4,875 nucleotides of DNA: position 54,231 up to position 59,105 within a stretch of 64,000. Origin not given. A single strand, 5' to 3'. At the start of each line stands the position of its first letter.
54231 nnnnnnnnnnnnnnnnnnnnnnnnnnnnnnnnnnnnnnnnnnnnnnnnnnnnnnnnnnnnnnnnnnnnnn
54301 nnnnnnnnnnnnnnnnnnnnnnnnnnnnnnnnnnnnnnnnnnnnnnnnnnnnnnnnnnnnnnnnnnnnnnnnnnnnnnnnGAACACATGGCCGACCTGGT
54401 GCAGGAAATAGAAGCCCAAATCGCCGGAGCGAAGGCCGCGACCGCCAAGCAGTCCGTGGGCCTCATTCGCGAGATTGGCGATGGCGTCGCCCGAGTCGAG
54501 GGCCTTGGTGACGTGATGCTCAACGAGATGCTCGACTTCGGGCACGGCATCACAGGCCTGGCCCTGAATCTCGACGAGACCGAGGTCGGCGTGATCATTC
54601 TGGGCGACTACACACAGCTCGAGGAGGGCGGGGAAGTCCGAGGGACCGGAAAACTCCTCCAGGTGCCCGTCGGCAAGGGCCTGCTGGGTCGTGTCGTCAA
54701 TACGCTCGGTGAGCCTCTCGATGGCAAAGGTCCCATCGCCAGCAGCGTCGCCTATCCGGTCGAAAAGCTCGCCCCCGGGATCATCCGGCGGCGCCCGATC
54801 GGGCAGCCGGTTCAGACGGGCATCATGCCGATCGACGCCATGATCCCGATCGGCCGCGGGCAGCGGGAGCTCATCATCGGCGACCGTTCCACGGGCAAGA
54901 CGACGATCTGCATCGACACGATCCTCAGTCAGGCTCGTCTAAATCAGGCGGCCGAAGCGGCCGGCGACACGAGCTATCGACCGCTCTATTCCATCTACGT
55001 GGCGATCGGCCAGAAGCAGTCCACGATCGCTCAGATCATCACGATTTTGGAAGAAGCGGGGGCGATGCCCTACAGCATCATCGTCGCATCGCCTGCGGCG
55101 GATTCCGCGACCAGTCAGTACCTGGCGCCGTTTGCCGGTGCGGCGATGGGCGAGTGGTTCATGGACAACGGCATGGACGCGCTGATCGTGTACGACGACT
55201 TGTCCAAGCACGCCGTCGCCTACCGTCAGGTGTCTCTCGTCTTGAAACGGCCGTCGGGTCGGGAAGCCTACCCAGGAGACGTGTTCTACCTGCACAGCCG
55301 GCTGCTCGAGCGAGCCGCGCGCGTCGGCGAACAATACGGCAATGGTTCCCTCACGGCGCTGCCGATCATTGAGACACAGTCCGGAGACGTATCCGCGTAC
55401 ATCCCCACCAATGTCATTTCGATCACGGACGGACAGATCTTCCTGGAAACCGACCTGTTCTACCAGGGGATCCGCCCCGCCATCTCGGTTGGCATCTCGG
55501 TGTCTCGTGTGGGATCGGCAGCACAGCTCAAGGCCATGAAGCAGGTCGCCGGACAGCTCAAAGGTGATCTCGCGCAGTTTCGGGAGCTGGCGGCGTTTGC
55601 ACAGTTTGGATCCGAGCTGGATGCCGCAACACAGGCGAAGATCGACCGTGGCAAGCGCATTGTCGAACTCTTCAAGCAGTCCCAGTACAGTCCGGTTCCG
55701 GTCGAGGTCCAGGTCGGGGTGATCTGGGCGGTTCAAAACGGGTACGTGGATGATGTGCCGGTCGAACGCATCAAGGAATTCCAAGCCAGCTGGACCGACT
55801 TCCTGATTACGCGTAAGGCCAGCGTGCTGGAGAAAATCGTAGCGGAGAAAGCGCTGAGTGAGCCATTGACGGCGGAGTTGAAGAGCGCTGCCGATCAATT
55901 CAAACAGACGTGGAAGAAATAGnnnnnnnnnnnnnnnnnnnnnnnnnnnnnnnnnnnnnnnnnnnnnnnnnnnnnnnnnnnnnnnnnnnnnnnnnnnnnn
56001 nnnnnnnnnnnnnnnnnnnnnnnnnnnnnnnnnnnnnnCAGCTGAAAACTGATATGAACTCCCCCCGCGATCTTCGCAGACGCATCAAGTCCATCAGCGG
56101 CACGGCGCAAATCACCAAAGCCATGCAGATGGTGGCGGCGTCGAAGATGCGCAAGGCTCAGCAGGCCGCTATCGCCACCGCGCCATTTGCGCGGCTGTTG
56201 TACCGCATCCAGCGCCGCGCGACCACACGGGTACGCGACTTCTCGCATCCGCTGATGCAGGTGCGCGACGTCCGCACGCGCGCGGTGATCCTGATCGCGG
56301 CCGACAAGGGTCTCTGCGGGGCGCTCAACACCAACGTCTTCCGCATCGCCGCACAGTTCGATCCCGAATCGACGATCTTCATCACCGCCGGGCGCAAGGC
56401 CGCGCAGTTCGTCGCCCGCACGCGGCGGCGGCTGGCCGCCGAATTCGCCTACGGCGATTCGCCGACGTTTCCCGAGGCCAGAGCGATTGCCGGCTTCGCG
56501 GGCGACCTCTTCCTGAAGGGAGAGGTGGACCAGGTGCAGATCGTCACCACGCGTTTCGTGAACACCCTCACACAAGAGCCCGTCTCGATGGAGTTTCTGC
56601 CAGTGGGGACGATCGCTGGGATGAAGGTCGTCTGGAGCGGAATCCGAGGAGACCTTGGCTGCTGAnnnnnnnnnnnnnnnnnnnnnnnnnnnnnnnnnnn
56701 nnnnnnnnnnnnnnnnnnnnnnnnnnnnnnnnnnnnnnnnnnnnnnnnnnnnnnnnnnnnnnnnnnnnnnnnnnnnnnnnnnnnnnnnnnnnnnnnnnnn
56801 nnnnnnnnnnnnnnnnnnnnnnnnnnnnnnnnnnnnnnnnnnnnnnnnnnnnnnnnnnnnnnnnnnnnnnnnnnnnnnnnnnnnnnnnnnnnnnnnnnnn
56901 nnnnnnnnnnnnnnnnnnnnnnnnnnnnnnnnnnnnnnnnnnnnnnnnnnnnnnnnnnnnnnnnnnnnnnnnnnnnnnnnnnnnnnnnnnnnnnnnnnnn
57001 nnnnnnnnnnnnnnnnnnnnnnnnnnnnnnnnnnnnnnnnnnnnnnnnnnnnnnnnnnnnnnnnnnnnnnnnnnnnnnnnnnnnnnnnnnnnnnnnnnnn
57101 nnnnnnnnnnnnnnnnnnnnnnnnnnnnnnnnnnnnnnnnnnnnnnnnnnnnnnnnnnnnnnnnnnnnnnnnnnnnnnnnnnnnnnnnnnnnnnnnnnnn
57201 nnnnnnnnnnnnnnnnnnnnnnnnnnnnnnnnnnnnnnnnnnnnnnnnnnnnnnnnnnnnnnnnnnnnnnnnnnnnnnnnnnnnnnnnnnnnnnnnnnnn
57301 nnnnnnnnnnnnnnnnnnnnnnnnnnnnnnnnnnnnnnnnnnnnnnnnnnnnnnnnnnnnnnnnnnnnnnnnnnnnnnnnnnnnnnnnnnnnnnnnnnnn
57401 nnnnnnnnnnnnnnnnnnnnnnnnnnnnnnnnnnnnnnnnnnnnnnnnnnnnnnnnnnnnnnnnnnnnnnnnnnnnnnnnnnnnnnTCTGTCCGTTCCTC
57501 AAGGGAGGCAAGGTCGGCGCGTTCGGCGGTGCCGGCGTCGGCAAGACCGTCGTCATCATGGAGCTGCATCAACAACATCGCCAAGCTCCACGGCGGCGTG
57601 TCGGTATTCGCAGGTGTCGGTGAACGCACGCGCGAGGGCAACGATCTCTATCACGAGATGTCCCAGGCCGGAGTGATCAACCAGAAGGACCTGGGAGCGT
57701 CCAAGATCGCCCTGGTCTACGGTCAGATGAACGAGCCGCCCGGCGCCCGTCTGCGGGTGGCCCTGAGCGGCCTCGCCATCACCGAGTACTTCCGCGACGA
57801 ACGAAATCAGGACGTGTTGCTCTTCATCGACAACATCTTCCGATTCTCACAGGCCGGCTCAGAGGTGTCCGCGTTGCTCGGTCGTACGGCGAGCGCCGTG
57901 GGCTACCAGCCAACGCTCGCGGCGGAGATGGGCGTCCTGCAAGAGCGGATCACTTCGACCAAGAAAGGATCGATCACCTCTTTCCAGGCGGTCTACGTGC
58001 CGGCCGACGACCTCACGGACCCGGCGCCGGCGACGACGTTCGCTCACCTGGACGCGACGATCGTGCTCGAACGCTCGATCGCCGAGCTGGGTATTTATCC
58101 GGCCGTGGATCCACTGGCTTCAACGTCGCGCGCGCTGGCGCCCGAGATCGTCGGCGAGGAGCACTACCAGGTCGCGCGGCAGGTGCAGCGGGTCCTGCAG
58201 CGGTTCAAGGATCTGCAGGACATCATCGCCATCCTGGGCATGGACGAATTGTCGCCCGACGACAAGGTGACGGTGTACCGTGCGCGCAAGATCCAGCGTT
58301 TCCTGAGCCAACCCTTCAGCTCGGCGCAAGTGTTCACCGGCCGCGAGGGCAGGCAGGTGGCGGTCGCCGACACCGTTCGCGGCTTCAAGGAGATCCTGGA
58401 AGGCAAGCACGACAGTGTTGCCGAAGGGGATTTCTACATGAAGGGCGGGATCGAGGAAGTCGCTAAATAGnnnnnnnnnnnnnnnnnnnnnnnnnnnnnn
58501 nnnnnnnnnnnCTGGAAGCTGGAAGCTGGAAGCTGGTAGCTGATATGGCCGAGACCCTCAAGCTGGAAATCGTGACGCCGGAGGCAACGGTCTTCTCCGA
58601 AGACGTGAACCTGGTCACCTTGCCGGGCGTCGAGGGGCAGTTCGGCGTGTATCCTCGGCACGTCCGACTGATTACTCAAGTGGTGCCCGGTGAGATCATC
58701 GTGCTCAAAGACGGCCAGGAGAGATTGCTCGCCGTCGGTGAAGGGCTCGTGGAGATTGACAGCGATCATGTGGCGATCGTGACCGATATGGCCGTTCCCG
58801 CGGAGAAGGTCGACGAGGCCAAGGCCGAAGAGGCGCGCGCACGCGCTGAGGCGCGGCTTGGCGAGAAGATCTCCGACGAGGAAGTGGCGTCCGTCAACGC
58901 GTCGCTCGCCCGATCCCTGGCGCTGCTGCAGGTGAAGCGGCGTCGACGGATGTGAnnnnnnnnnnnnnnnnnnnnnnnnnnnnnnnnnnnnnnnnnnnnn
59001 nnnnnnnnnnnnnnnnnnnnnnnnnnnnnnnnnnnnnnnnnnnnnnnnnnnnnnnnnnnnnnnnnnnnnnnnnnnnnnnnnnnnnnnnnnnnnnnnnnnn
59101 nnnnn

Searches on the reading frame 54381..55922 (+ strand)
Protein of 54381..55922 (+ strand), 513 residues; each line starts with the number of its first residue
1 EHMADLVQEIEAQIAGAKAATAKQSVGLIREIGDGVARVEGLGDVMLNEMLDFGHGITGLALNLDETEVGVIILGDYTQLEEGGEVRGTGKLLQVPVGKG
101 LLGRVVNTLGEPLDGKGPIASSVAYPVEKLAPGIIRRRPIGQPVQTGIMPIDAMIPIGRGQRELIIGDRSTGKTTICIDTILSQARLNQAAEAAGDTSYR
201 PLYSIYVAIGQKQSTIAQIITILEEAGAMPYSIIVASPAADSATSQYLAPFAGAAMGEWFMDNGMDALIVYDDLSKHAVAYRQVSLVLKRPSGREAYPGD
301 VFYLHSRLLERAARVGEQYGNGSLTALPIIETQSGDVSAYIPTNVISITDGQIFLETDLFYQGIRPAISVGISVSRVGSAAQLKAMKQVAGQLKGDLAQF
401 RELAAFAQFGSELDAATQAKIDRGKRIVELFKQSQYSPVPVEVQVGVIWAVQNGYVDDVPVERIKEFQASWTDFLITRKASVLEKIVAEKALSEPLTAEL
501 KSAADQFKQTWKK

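Call 18: search_protein_families(library=pfam, proteins=[window:54381-55922:+], max_evalue=0.0001)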
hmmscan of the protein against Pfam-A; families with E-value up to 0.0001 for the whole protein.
window:54381-55922:+ (513 aa): 3 families
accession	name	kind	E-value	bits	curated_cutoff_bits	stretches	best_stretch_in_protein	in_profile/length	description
PF00006.31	ATP-synt_ab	-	2.1e-73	246.9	29.5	1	147-375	1-213/213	ATP synthase alpha/beta family, nucleotide-binding domain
PF00306.32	ATP-synt_ab_C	-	2.8e-45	154.1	27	1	382-507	1-126/126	ATP synthase alpha/beta chain, C terminal domain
PF02874.29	ATP-synt_ab_N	-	2.9e-10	41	20.9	1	24-90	3-69/69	ATP synthase alpha/beta family, beta-barrel domain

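Call 50: find_homologous_proteins(query=window:54381-55922:+, max_evalue=1e-100)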
Query window:54381-55922:+ (513 aa): 8000 proteins with E <= 1e-100 among 8000 candidates; the best 120 are listed.
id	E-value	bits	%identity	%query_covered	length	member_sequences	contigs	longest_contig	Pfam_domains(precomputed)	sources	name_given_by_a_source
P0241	0.0e+0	1036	92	100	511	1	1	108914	PF00306.33,PF02874.30,PF00006.32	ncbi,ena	-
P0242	0.0e+0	1035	92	100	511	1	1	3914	PF00306.33,PF02874.30,PF00006.32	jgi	jgi:F-type H+-transporting ATPase subunit alpha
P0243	0.0e+0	1034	93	100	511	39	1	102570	PF00306.33,PF02874.30,PF00006.32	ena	-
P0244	0.0e+0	1028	92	100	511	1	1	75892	PF00306.33,PF02874.30,PF00006.32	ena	-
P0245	0.0e+0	1028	92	100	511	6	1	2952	PF00306.33,PF02874.30,PF00006.32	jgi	-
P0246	0.0e+0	1028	91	100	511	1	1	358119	PF00306.33,PF02874.30,PF00006.32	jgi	jgi:F-type H+/Na+-transporting ATPase subunit alpha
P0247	0.0e+0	1028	92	99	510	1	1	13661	PF00306.33,PF02874.30,PF00006.32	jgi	jgi:F-type H+/Na+-transporting ATPase subunit alpha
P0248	0.0e+0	1026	91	100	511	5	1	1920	PF00306.33,PF02874.30,PF00006.32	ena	-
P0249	0.0e+0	1026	91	99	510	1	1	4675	PF00306.33,PF02874.30,PF00006.32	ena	-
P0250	0.0e+0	1022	91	100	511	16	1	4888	PF00306.33,PF02874.30,PF00006.32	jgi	jgi:F-type H+-transporting ATPase subunit alpha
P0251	0.0e+0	1022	91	100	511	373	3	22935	PF00306.33,PF02874.30,PF00006.32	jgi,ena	-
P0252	0.0e+0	1020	90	100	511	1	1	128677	PF00306.33,PF02874.30,PF00006.32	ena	-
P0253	0.0e+0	1020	91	100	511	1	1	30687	PF00306.33,PF02874.30,PF00006.32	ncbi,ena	-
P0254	0.0e+0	1015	91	100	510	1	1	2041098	PF00306.33,PF02874.30,PF00006.32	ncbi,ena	-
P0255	0.0e+0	1015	90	100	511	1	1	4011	PF00306.33,PF02874.30,PF00006.32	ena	-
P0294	2.0e-296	1002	88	100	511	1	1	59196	PF00306.33,PF02874.30,PF00006.32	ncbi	-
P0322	1.6e-294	995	88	99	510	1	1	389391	PF00306.33,PF02874.30,PF00006.32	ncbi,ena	-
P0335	6.4e-294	993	88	100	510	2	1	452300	PF00306.33,PF02874.30,PF00006.32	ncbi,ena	-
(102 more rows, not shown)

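Call 51: list_cluster_members(proteins=[P0241, P0253, P0254, P0322, P0335, P0294, P0006, P0170, P0185, P0206])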
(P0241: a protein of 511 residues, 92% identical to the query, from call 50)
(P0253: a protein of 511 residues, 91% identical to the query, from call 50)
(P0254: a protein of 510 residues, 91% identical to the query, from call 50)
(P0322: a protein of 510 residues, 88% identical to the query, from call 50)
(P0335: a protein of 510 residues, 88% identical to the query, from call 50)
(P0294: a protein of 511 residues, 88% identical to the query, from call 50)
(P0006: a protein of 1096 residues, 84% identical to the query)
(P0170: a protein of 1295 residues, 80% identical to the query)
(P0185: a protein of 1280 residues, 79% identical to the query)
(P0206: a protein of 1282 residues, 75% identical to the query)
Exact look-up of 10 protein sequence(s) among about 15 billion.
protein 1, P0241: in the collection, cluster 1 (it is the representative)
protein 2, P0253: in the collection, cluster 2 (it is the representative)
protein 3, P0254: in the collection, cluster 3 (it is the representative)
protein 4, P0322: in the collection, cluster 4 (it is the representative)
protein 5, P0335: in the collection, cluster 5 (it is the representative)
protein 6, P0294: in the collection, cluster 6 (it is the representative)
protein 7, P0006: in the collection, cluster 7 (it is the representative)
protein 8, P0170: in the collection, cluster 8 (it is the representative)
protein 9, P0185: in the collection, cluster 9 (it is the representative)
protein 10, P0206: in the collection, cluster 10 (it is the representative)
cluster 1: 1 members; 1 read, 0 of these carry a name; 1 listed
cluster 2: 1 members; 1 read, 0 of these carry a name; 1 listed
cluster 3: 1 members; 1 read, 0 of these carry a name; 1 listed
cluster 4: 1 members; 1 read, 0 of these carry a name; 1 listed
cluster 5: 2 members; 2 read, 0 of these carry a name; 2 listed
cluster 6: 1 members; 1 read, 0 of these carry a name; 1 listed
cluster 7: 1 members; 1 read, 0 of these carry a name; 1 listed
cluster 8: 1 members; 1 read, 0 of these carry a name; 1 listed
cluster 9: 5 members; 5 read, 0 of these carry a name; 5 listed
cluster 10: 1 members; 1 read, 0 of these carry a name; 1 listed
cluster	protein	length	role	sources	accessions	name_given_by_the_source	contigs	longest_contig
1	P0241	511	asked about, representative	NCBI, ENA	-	-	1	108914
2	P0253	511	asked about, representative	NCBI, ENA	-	-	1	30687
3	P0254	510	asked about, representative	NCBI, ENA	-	-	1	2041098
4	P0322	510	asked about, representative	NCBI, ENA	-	-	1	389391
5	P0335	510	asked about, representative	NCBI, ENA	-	-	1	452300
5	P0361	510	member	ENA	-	-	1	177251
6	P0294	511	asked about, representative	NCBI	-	-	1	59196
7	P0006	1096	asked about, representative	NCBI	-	-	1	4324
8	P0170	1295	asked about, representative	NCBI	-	-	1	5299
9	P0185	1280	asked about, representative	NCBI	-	-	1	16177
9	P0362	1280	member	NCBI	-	-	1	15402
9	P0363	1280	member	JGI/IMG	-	-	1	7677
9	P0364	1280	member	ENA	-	-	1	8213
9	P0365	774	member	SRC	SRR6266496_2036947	-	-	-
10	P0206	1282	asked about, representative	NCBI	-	-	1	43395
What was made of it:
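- Tried and rejected: Cluster-member look-up gave no organism names (call 51).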

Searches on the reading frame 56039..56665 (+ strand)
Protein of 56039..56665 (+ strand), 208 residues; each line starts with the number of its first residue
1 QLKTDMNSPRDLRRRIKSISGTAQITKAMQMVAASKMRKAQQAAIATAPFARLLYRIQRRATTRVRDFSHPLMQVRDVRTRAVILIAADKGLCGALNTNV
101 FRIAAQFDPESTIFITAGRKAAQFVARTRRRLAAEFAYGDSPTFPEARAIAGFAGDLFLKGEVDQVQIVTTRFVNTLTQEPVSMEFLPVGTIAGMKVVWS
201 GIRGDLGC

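Call 18: search_protein_families(library=pfam, proteins=[window:56039-56665:+], max_evalue=0.0001)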
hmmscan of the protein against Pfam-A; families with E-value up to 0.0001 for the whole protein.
window:56039-56665:+ (208 aa): 1 family
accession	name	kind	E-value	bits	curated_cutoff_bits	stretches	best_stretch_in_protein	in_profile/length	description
PF00231.24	ATP-synt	-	1.2e-47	163.4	39.9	1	10-189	3-189/285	ATP synthase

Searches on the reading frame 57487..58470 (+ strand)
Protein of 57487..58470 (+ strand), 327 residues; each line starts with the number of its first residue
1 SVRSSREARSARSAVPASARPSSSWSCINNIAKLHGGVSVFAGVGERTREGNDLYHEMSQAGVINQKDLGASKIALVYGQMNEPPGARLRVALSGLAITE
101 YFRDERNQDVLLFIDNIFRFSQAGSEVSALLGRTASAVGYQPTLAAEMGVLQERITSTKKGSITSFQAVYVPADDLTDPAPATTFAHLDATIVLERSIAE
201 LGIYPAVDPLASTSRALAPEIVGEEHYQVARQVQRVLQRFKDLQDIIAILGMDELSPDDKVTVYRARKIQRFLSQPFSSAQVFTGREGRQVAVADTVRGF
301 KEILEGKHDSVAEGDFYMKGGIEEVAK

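Call 18: search_protein_families(library=pfam, proteins=[window:57487-58470:+], max_evalue=0.0001)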
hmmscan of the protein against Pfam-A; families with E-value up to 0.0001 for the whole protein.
window:57487-58470:+ (327 aa): 2 families
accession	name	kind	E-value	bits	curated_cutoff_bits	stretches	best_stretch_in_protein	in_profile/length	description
PF00006.31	ATP-synt_ab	-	2e-54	184.9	29.5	1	28-214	31-213/213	ATP synthase alpha/beta family, nucleotide-binding domain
PF22919.1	ATP-synt_VA_C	-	3.4e-17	62.8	24.7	1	219-299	5-87/101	C-terminal domain of V and A type ATP synthase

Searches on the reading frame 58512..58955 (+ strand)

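Call 18: search_protein_families(library=pfam, proteins=[window:58512-58955:+], max_evalue=0.0001)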
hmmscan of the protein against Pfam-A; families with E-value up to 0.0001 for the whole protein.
window:58512-58955:+ (147 aa): 2 families
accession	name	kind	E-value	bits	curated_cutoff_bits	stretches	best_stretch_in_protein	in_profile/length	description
PF02823.21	ATP-synt_DE_N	-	1.1e-23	83.5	27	1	16-94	1-80/80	ATP synthase, Delta/Epsilon chain, beta-sandwich domain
PF00401.25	ATP-synt_DE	-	2.2e-07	31.4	24.6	1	99-142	2-46/47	ATP synthase, Delta/Epsilon chain, long alpha-helix domain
